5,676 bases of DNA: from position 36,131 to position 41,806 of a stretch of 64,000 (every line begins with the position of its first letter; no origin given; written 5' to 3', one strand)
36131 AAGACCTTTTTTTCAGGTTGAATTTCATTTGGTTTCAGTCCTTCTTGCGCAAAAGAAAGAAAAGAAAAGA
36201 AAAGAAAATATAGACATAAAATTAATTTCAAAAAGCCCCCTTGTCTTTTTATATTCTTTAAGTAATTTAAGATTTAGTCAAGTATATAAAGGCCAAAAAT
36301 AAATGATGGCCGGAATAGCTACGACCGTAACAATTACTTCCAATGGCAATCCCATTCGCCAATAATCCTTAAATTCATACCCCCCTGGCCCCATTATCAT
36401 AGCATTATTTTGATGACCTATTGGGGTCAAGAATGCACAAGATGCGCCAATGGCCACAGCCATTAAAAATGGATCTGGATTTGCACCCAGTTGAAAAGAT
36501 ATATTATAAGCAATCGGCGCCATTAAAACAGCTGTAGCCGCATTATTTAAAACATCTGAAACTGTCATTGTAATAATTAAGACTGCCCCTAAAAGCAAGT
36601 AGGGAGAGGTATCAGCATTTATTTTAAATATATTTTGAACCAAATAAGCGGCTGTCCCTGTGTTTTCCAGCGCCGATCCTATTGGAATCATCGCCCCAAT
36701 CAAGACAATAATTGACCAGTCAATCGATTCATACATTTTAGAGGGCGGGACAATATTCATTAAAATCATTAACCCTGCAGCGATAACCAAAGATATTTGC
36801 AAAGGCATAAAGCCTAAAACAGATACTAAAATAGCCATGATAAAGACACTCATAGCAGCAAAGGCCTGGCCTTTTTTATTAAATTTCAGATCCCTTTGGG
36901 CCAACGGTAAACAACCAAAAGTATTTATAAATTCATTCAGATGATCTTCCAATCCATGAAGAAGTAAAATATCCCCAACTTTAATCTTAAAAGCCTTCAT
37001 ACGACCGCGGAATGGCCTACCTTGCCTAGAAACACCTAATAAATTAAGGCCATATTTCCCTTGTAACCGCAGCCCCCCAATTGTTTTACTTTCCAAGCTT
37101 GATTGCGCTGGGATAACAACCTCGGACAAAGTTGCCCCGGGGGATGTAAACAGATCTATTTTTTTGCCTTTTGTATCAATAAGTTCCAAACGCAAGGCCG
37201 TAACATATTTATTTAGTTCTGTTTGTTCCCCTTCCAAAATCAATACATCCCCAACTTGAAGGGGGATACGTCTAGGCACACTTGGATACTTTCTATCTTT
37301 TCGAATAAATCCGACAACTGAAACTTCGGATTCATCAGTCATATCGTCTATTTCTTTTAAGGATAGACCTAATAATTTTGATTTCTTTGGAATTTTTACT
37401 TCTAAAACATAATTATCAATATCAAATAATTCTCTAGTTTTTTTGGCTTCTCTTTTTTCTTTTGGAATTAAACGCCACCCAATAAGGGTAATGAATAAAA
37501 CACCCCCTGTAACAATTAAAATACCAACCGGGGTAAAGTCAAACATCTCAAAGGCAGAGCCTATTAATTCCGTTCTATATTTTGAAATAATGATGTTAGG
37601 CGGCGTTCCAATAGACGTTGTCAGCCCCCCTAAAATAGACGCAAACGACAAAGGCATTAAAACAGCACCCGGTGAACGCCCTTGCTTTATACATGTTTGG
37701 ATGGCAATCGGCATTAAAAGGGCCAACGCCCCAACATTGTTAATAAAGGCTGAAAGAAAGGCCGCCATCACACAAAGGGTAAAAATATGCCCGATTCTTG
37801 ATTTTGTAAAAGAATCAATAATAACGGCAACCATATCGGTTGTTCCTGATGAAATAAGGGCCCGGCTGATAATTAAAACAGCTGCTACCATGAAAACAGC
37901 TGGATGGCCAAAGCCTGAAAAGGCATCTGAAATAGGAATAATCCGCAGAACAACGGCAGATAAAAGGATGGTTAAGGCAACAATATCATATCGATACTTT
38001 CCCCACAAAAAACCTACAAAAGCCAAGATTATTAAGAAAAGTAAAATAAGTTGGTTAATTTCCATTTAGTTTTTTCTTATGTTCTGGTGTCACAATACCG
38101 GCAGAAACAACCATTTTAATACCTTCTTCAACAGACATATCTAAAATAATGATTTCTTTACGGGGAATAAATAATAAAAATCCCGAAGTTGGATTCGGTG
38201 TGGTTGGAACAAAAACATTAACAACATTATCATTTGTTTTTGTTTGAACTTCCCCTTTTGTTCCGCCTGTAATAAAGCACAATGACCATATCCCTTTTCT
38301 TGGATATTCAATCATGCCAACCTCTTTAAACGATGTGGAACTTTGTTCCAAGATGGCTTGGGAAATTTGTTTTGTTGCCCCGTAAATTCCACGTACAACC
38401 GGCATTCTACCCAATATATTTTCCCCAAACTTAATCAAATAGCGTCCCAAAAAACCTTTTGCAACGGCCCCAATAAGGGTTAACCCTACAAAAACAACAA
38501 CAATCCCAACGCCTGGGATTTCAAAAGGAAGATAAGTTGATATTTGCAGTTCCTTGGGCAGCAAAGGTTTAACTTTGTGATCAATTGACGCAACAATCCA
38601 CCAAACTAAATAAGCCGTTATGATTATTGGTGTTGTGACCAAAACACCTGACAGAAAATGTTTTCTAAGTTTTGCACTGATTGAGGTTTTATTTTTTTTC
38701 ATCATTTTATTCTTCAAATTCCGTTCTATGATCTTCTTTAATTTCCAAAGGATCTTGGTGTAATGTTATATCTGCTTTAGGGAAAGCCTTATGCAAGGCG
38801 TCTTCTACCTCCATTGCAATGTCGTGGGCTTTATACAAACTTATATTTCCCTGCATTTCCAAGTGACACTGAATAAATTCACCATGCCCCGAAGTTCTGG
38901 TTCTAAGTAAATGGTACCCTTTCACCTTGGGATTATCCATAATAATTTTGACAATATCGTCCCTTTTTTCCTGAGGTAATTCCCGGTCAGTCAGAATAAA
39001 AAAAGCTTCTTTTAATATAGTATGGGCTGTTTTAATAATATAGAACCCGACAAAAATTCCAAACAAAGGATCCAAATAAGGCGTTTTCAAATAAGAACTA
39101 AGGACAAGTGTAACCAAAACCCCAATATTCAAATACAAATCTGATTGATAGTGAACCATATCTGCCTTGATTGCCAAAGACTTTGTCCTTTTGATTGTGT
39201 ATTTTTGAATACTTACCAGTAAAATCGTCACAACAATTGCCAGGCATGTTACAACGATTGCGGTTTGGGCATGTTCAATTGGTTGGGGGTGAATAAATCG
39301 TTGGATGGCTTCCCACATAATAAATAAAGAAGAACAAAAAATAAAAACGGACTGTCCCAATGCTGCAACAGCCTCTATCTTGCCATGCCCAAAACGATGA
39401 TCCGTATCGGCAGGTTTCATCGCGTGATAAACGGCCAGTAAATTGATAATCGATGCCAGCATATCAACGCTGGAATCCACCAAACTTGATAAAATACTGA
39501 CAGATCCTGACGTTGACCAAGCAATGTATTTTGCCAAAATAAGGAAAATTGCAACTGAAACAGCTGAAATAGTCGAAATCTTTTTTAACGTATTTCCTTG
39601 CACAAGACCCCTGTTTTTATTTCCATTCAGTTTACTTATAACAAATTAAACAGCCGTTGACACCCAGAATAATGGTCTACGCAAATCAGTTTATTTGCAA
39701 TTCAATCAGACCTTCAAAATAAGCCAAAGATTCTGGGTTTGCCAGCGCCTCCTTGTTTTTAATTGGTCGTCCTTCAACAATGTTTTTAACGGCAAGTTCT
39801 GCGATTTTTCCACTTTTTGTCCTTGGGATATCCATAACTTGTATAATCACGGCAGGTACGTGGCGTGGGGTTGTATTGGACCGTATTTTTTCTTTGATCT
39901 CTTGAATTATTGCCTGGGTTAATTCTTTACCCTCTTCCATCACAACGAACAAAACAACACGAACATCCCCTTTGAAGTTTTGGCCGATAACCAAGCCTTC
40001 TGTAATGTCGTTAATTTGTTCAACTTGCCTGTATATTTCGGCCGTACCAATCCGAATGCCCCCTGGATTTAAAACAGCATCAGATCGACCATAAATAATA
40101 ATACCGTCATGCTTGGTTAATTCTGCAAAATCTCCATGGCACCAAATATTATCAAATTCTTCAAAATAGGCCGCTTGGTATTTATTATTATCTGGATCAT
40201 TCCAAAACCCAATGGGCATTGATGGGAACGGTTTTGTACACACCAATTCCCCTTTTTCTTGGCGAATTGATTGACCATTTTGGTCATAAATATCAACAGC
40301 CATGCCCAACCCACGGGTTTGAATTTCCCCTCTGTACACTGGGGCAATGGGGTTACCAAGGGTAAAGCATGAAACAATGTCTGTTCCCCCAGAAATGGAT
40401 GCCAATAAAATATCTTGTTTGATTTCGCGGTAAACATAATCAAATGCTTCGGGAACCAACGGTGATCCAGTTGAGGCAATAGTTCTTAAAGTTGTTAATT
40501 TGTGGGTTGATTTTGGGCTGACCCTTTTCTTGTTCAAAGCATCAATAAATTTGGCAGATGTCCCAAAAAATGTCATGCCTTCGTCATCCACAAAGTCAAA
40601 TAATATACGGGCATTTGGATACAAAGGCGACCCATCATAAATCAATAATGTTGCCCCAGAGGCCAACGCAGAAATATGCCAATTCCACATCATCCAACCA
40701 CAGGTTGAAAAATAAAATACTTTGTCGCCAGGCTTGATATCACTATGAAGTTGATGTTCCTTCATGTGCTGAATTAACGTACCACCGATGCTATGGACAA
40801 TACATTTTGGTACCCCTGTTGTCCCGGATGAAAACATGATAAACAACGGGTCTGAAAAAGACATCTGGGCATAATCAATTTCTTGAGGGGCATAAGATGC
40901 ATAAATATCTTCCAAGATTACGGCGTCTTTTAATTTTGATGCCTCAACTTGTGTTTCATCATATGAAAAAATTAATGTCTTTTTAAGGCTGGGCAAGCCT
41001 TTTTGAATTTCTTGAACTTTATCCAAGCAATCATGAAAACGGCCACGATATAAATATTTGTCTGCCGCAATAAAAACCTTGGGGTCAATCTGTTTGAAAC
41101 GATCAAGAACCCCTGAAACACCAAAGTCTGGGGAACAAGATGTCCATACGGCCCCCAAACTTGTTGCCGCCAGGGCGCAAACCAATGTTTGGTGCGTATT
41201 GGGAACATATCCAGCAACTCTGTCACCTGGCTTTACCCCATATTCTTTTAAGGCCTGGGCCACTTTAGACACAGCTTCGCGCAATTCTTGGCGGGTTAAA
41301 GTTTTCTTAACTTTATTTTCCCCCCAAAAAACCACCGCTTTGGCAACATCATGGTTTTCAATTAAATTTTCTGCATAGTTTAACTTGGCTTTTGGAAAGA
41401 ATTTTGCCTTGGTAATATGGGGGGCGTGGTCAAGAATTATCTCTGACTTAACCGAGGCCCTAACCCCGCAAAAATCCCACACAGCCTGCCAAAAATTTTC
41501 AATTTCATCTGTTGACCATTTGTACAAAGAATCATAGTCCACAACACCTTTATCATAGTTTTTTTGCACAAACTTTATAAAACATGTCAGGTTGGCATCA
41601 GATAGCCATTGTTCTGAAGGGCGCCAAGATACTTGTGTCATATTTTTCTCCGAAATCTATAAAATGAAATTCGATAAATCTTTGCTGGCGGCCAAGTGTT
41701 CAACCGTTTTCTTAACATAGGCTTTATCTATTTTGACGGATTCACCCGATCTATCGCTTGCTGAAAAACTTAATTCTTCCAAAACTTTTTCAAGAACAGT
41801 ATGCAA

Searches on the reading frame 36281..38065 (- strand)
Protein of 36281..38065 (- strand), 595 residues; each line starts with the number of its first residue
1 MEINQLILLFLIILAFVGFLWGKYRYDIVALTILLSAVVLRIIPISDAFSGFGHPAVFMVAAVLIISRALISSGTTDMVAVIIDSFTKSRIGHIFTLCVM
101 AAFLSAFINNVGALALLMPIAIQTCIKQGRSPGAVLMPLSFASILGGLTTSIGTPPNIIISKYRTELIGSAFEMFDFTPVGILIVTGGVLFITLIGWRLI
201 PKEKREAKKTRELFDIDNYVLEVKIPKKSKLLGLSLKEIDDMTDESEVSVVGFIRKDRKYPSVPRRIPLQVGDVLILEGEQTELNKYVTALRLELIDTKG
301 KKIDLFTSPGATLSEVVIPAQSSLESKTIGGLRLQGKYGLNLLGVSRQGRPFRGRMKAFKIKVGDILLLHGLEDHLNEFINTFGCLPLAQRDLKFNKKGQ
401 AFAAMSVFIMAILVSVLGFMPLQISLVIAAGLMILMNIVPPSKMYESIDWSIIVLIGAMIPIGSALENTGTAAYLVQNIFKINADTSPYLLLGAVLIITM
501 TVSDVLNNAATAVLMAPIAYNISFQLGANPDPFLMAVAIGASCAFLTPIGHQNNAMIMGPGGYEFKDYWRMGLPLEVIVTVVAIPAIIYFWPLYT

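Call 57: search_protein_families(library=pfam, proteins=[window:36281-38065:-], max_evalue=0.00001)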
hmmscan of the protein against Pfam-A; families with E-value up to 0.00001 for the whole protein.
window:36281-38065:- (595 aa): 3 families
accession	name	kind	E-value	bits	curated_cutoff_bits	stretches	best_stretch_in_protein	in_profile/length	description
PF03600.22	CitMHS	-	3.2e-83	280.1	31.9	2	16-528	1-324/336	Citrate transporter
PF02080.26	TrkA_C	-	1.5e-17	63.7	27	2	313-384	1-71/71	TrkA-C domain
PF00939.25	Na_sulph_symp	-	1.2e-16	61.2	27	1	428-593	299-468/472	Sodium:sulfate symporter transmembrane region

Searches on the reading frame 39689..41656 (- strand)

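Call 57: search_protein_families(library=pfam, proteins=[window:39689-41656:-], max_evalue=0.00001)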
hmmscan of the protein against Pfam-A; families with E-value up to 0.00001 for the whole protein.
window:39689-41656:- (656 aa): 3 families
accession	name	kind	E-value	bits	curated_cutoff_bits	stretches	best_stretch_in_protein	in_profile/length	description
PF00501.34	AMP-binding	-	5.5e-44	150.9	29.9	1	106-476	12-377/384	AMP-binding enzyme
PF16177.11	ACAS_N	-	2.1e-07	31.1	27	1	41-97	1-54/55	Acetyl-coenzyme A synthetase N-terminus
PF13193.12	AMP-binding_C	-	1.1e-06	29.9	24.5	1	550-617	11-76/76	AMP-binding enzyme C-terminal domain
